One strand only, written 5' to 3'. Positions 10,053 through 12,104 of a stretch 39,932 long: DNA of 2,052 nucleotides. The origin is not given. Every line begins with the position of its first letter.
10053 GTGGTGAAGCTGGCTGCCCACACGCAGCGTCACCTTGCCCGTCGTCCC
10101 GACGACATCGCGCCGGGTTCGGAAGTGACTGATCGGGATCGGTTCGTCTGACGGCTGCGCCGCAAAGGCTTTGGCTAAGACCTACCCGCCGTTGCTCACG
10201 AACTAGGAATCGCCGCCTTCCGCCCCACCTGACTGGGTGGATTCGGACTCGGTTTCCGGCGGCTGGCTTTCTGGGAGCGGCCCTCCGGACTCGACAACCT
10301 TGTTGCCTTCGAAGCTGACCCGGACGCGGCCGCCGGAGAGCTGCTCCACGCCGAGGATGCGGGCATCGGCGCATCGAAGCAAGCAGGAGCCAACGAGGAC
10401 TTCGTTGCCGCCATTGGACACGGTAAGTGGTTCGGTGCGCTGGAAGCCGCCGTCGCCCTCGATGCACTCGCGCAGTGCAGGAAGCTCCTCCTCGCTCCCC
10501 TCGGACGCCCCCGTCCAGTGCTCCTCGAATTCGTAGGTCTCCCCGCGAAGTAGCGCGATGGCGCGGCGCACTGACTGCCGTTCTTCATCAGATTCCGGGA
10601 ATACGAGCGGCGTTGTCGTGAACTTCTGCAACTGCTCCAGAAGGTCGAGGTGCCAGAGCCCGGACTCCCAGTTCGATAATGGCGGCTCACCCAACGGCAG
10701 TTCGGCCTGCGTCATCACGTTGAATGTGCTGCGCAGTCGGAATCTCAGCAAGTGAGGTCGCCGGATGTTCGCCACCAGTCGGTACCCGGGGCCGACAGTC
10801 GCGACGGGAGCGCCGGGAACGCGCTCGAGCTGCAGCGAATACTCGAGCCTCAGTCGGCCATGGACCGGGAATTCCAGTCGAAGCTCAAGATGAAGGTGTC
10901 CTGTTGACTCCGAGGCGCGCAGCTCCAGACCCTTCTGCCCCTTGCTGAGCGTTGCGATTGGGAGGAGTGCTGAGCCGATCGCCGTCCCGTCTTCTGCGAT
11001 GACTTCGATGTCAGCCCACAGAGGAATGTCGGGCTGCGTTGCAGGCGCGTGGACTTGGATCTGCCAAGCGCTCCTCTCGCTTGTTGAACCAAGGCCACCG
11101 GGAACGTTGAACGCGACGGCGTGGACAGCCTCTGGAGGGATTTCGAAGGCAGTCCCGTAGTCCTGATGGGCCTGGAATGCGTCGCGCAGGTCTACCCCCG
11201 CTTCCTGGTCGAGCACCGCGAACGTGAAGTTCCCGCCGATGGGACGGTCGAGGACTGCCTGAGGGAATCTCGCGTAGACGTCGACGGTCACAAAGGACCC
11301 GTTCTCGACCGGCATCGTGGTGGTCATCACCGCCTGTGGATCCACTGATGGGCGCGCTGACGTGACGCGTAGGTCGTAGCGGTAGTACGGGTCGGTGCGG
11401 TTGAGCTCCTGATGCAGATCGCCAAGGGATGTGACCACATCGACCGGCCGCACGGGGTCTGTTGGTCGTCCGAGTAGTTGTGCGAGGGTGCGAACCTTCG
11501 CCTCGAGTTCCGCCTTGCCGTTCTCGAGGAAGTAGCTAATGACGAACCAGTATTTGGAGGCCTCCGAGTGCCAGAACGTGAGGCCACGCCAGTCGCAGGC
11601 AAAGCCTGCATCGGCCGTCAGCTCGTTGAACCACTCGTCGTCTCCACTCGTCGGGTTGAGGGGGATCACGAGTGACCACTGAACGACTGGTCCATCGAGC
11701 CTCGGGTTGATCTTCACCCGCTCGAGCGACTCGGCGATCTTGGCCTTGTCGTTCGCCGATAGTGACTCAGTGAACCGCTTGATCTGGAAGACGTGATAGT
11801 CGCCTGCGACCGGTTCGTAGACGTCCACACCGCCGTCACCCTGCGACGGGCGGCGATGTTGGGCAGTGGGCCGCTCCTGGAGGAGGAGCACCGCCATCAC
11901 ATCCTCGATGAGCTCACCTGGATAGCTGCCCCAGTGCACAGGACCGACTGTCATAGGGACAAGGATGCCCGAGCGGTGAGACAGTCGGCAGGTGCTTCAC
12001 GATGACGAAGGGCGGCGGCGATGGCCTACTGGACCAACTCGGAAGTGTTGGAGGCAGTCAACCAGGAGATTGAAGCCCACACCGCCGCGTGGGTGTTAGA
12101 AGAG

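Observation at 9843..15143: Compact tRNA-Leu(GAG) island whose whole cargo looks like DNA-targeting defence genes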

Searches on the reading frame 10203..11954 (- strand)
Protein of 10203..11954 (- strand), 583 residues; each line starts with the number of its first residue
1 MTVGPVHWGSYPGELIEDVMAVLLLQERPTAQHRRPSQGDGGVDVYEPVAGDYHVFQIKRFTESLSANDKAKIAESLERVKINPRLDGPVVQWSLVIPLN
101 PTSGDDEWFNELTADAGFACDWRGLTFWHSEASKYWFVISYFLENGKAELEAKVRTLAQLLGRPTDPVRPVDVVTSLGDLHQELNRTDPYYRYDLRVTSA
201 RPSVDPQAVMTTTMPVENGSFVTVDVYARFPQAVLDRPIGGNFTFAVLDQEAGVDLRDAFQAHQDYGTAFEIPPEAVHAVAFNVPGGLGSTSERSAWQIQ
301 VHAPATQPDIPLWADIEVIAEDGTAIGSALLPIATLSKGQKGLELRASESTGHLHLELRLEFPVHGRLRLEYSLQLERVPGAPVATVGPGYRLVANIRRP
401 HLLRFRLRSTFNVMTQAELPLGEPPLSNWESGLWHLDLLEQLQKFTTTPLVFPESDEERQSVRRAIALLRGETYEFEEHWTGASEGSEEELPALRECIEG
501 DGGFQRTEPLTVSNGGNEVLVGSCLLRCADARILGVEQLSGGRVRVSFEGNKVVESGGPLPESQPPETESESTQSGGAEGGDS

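Call 11: search_protein_families(library=padloc, proteins=[window:10203-11954:-], max_evalue=0.1)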
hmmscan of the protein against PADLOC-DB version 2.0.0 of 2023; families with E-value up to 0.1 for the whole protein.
window:10203-11954:- (583 aa): 1 family
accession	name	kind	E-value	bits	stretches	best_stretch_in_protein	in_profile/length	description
PDLC03852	LmuA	-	0.021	12.8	1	29-81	37-92/336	-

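Call 12: search_protein_families(library=pfam, proteins=[window:10203-11954:-], max_evalue=1)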
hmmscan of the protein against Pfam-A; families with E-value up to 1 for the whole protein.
window:10203-11954:- (583 aa): 0 families

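Call 13: search_protein_families(library=ncbifam, proteins=[window:10203-11954:-], max_evalue=1)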
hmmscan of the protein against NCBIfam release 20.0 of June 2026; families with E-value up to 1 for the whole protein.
window:10203-11954:- (583 aa): 0 families

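Call 21: find_encoding_contigs(protein=window:10203-11954:-, flank=10000, max_places=8)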
Protein window:10203-11954:- (583 aa): 1 contig read that carries it; 1 place shown.
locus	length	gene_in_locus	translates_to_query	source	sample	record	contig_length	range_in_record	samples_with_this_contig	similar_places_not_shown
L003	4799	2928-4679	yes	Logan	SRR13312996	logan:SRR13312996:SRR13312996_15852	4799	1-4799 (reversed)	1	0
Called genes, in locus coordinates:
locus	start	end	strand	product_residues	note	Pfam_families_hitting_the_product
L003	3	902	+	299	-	?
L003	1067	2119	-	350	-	-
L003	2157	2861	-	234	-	PF21790:OGG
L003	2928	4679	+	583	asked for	-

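Call 23: find_homologous_proteins(query=window:10203-11954:-)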
Query window:10203-11954:- (583 aa): 26 proteins with E <= 0.001 among 8000 candidates.
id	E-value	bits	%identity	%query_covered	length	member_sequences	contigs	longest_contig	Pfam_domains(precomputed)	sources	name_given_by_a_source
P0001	0.0e+0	1336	100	100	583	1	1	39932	-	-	-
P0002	5.6e-253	859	66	98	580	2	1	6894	-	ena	-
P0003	5.3e-252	856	75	84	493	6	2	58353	-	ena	-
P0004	2.3e-145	504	44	97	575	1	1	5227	-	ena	-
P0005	5.3e-145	502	45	94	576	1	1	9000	-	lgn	-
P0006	4.3e-125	437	51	69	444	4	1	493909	-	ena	-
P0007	5.3e-114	400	40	96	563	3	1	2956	-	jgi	jgi:hypothetical protein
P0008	2.9e-112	394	39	91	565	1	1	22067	-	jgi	-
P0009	1.4e-105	372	39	90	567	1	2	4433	-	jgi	-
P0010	1.0e-101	360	39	89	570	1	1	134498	-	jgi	jgi:hypothetical protein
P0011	1.6e-98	349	39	87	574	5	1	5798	-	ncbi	ncbi:MAG: hypothetical protein ACYCST_20795 [Acidimicrobiales bacterium]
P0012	1.5e-97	346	38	81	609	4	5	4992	-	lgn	-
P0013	2.6e-97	345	37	92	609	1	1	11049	-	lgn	-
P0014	9.5e-94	333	39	81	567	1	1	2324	-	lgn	-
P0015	3.2e-93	331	36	94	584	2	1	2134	-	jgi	jgi:hypothetical protein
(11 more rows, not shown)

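Call 24: find_encoding_contigs(protein=P0003, flank=10000, max_places=3)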
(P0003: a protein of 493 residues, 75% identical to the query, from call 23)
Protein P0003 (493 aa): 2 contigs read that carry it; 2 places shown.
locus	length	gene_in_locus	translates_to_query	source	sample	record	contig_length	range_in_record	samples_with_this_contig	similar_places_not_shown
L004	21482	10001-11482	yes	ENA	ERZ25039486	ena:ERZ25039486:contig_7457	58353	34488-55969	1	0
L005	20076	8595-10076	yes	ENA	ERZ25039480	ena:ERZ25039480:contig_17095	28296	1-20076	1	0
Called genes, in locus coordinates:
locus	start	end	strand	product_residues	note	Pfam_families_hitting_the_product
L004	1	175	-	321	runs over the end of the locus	PF06800:Sugar_transport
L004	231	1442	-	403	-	PF00480:ROK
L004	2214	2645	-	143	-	PF04075:F420H2_quin_red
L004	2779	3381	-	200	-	PF00440:TetR_N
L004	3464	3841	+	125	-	PF12680:SnoaL_2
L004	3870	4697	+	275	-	PF01370:Epimerase (faint), PF05368:NmrA (faint)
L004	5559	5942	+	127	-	PF00436:SSB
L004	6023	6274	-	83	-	-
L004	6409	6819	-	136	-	-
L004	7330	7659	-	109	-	-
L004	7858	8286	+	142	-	PF21983:NikA-like, PF05713:MobC (weak)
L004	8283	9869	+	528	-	PF03432:Relaxase (weak)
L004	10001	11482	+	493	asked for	-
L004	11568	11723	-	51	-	-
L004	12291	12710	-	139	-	-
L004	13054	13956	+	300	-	PF14022:DUF4238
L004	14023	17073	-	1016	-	PF13700:DUF4158, PF01526:DDE_Tnp_Tn3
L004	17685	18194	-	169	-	-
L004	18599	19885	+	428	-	-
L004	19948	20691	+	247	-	PF01526:DDE_Tnp_Tn3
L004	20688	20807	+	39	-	-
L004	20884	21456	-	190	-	-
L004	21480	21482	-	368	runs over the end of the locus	-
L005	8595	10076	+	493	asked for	-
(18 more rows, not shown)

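Call 25: find_encoding_contigs(protein=P0006, flank=10000, max_places=3)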
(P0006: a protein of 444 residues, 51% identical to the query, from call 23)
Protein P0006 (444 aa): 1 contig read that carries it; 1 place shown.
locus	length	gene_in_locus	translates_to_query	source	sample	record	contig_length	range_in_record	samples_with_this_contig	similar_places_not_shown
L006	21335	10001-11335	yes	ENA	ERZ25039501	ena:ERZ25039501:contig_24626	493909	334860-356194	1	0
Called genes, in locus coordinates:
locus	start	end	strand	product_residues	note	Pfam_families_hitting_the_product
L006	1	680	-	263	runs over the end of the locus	-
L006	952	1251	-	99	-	PF13031:DUF3892 (weak)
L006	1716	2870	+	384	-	PF01610:DDE_Tnp_ISL3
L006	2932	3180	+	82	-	-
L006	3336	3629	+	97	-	-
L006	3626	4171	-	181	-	PF07592:DDE_Tnp_ISAZ013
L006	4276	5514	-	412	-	PF01548:DEDD_Tnp_IS110, PF02371:Transposase_20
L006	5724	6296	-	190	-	PF07592:DDE_Tnp_ISAZ013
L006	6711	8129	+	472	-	PF18862:ApeA_NTD1, PF18739:HEPN_Apea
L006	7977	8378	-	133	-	-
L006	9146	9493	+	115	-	PF00436:SSB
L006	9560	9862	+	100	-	-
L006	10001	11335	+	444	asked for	-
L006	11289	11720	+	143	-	-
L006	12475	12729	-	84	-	-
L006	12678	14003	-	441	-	-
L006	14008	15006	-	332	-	-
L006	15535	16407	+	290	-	PF00075:RNase_H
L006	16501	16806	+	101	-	-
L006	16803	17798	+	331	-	-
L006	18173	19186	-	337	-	PF02899:Phage_int_SAM_1 (weak), PF00589:Phage_integrase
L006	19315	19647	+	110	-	-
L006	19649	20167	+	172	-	-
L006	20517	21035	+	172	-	-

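Call 26: find_encoding_contigs(protein=P0010, flank=10000, max_places=3)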
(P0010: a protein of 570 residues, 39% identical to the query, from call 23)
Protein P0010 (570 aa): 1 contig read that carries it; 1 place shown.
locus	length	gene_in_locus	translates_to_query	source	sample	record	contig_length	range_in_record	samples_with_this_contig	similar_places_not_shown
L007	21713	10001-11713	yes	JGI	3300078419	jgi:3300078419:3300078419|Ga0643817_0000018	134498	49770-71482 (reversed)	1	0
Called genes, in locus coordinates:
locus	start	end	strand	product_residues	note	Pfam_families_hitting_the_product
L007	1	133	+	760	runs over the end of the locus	PF09586:YfhO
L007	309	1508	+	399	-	PF25390:WD40_RLD, PF13540:RCC1_2, PF00415:RCC1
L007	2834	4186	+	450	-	PF25390:WD40_RLD, PF13540:RCC1_2 (faint), PF00415:RCC1 (faint), PF25390:WD40_RLD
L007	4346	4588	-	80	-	-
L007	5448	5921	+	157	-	-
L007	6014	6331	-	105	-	-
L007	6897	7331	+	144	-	PF07884:VKOR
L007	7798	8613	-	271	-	-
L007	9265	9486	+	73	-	-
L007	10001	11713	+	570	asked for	-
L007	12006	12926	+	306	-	-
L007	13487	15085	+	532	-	PF04471:Mrr_cat, PF22722:NA-iREase1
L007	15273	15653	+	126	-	PF04266:ASCH (weak)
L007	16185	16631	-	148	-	PF12728:HTH_17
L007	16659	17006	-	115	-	-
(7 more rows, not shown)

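Call 40: search_solved_structures(query=A1, max_evalue=1)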
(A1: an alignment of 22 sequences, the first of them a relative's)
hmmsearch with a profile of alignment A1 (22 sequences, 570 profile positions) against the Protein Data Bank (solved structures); distinct sequences matched with E-value up to 1: 2.
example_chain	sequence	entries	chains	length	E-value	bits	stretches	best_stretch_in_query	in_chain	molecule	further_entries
4mkm_A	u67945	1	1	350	0.056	15.4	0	459-545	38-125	Putative surface anchored protein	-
9ugr_A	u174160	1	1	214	0.14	14.1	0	147-186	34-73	Syn-F4-Link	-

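Call 53: predict_structure(alignment_id=A1)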
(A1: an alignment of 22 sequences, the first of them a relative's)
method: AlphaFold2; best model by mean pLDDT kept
length: 583 residues; sequences in the alignment: 22
mean_pLDDT: 84.4   pTM: 0.61
mean pLDDT of the five models: 84.4, 83.7, 81.9, 81.6, 81.1
residues with pLDDT >= 90: 275; 70-90: 243; 50-70: 42; < 50: 23
segments of 3 or more residues with pLDDT < 50: 563-583
pLDDT, mean of each block of 10 residues (from residue 1): 78 92 90 69 86 91 93 91 75 95 94 94 95 92 87 79 57 73 89 85 80 76 87 84 89 92 90 86 69 67 66 92 93 89 91 92 78 91 92 93 90 85 86 93 92 92 93 87 88 87 84 91 90 91 90 88 47 37 34
secondary structure, 60 per line:
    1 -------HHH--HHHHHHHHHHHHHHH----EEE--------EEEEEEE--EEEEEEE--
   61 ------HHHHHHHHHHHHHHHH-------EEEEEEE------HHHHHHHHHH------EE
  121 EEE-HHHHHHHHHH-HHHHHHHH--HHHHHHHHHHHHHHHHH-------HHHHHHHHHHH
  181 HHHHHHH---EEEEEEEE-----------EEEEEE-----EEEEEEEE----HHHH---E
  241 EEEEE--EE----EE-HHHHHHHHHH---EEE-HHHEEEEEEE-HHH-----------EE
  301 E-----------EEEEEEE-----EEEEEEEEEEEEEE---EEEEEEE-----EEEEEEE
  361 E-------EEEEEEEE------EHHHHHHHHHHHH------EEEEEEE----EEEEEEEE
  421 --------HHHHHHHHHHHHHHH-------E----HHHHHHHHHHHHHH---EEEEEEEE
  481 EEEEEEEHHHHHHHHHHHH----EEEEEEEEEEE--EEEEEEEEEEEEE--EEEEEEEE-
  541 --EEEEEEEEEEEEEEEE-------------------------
elements in order: H13-27 E32-34 E43-49 E52-58 H67-82 E90-96 H103-112 E119-123 H125-134 H136-143 H146-162 H170-187 E191-198 E210-215 E221-228 H233-236 E240-245 H257-266 E270-272 E277-283 E299-301 E313-319 E325-338 E342-348 E354-361 E369-376 H384-395 E402-408 E413-420 H429-443 H456-469 E473-487 H488-499 E504-514 E517-529 E532-539 E543-558

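Call 57: fold_search(model_id=the predicted structure, library=pdb)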
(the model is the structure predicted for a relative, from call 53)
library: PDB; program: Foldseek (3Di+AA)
matches with E <= 10: 952; with E <= 0.001: 0
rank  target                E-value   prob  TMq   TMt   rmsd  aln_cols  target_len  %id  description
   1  9a2i_MODEL_1_A        4.0e-03  0.18  0.10  0.09  23.1       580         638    9  Model of E. coli DnaK by in-cell photo-crosslinking MS and deep learning (released 2023-02-24)
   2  7x3k_B                9.9e-03  0.20  0.10  0.11  23.3       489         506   12  Cryo-EM structure of RAC in the State C2 RNC-RAC complex (released 2022-06-29)
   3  8dgf_B                1.1e-02  1.00  0.20  0.08   5.5       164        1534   16  Avs4 bound to phage PhiV-1 portal (released 2022-08-03)
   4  4ani_C                1.5e-02  0.21  0.14  0.16  25.2       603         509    9  Structural basis for the intermolecular communication between DnaK and GrpE in the DnaK chaperone system from Geobacil (released 2012-05-23)
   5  6sr6_C                1.7e-02  0.13  0.10  0.11  24.6       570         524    8  Crystal structure of the RAC core with a pseudo substrate bound to Ssz1 SBD (released 2020-03-25)
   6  3fol_A                2.1e-02  0.08  0.06  0.12  24.6       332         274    9  Crystal structure of the Class I MHC Molecule H-2Kwm7 with a Single Self Peptide VNDIFERI (released 2010-01-12)
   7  6vm6_C                2.2e-02  0.91  0.15  0.19  11.6       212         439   11  Structure of Acinetobacter baumannii Cap4 SAVED/CARF-domain containing receptor with the cyclic trinucleotide 2'3'3'-c (released 2020-06-17)
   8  9bls_A                2.3e-02  0.10  0.10  0.10  26.6       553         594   10  Structure of the human mitochondrial Hsp70 (mortalin; R126W mutant) bound to nucleotide exchange factor GrpEL1 (WT) (released 2025-01-15)
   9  5e8p_D                2.4e-02  0.10  0.06  0.11  23.4       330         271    6  The structure of the TEIPP associated altered peptide ligand Trh4-p5NLE in complex with H-2D(b) (released 2016-02-03)
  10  6wam_B                2.6e-02  0.90  0.16  0.20  11.1       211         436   11  Structure of Acinetobacter baumannii Cap4 SAVED/CARF-domain containing receptor (released 2020-06-17)
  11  7kzi_A                2.6e-02  0.08  0.08  0.08  27.7       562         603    8  Intermediate state (QQQ) of near full-length DnaK alternatively fused with a substrate peptide (released 2021-05-12)
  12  3kg9_B                2.6e-02  0.07  0.05  0.09  25.3       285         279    9  Dehydratase domain from CurK module of Curacin polyketide synthase (released 2010-01-19)
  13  6wam_E                2.7e-02  0.95  0.18  0.24  12.2       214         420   13  Structure of Acinetobacter baumannii Cap4 SAVED/CARF-domain containing receptor (released 2020-06-17)
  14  6vm6_B                2.9e-02  0.90  0.17  0.21  13.2       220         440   14  Structure of Acinetobacter baumannii Cap4 SAVED/CARF-domain containing receptor with the cyclic trinucleotide 2'3'3'-c (released 2020-06-17)
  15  6wam_A                3.0e-02  0.94  0.18  0.22  12.2       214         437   12  Structure of Acinetobacter baumannii Cap4 SAVED/CARF-domain containing receptor (released 2020-06-17)
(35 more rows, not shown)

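Call 65: search_protein_families(library=padloc, proteins=[L004:13054-13956:+, window:10203-11954:-], max_evalue=10)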
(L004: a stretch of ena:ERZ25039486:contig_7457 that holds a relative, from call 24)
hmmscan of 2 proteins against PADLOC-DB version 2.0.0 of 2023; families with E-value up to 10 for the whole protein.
L004:13054-13956:+ (300 aa): 0 families

window:10203-11954:- (583 aa): 1 family
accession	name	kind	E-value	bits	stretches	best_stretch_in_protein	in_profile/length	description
PDLC03852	LmuA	-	0.021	12.8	1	29-81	37-92/336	-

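Call 66: search_protein_families(library=phrogs, proteins=[window:10203-11954:-], max_evalue=0.1)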
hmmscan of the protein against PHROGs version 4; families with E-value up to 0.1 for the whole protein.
window:10203-11954:- (583 aa): 0 families

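Call 88: find_related_loci(query=A1, collection=metagenome_contigs, flank=10000)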
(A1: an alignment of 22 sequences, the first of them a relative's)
Query A1 (583 aa) in metagenome_contigs; peptide patterns used: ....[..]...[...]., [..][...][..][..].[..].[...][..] (x = any residue, [..] = any of these).
600 stretches matched a pattern (row limit reached: there are more); 99 encode a relative of the query (tblastn E <= 1e-3); the best 80 are kept; 80 distinct loci.
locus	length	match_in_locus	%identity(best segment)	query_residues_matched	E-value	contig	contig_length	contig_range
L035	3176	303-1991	76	1-563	0e+0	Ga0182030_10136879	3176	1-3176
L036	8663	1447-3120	51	1-560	0e+0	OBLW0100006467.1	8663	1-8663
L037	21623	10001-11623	41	1-537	1e-108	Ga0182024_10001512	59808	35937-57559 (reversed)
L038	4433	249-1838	39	1-524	8e-109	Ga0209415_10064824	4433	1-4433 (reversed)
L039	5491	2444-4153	36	4-563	9e-98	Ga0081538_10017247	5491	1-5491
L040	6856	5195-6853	37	3-549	3e-97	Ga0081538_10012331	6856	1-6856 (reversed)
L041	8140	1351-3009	35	3-549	2e-91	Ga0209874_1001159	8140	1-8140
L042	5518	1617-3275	35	3-549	1e-91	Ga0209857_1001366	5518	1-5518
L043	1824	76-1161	41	3-360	2e-88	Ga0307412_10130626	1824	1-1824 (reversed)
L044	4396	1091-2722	36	3-549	5e-84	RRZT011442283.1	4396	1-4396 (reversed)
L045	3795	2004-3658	47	3-549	8e-85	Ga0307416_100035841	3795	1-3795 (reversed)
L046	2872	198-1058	48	3-273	1e-74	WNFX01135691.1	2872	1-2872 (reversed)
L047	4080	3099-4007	46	1-297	2e-70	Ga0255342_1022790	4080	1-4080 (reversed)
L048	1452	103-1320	33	1-406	2e-72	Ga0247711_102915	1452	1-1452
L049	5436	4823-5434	53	3-204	4e-65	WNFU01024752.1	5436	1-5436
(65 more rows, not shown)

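Call 92: search_protein_representatives(alignment_id=A1)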
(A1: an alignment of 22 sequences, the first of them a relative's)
Query: 22 sequences, 570 profile positions. Proteins with E-value up to 0.001 (for the whole library): 3391; up to 1e-10: 2035; up to 1e-30: 819. The best 150 are listed.
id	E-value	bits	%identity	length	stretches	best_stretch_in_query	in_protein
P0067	5.1e-228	774.9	-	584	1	2-567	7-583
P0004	4.6e-221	751.9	-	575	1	1-567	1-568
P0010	5.2e-215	731.9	-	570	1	3-557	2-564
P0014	1.1e-200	684.7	-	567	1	1-553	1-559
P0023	3.7e-185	633.4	-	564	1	3-559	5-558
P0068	4.9e-185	633.0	-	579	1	1-554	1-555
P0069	1.2e-180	618.5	-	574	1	3-561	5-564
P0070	6.4e-165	566.6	-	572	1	2-551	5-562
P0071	3.2e-162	557.7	-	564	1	1-557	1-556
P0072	3.0e-161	554.5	-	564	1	2-559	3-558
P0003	4.7e-156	537.3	-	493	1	77-557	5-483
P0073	7.3e-155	533.4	-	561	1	1-559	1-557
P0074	2.3e-151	521.8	-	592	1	1-560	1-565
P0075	3.7e-149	514.6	-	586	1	2-534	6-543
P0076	2.6e-146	505.1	-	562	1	1-564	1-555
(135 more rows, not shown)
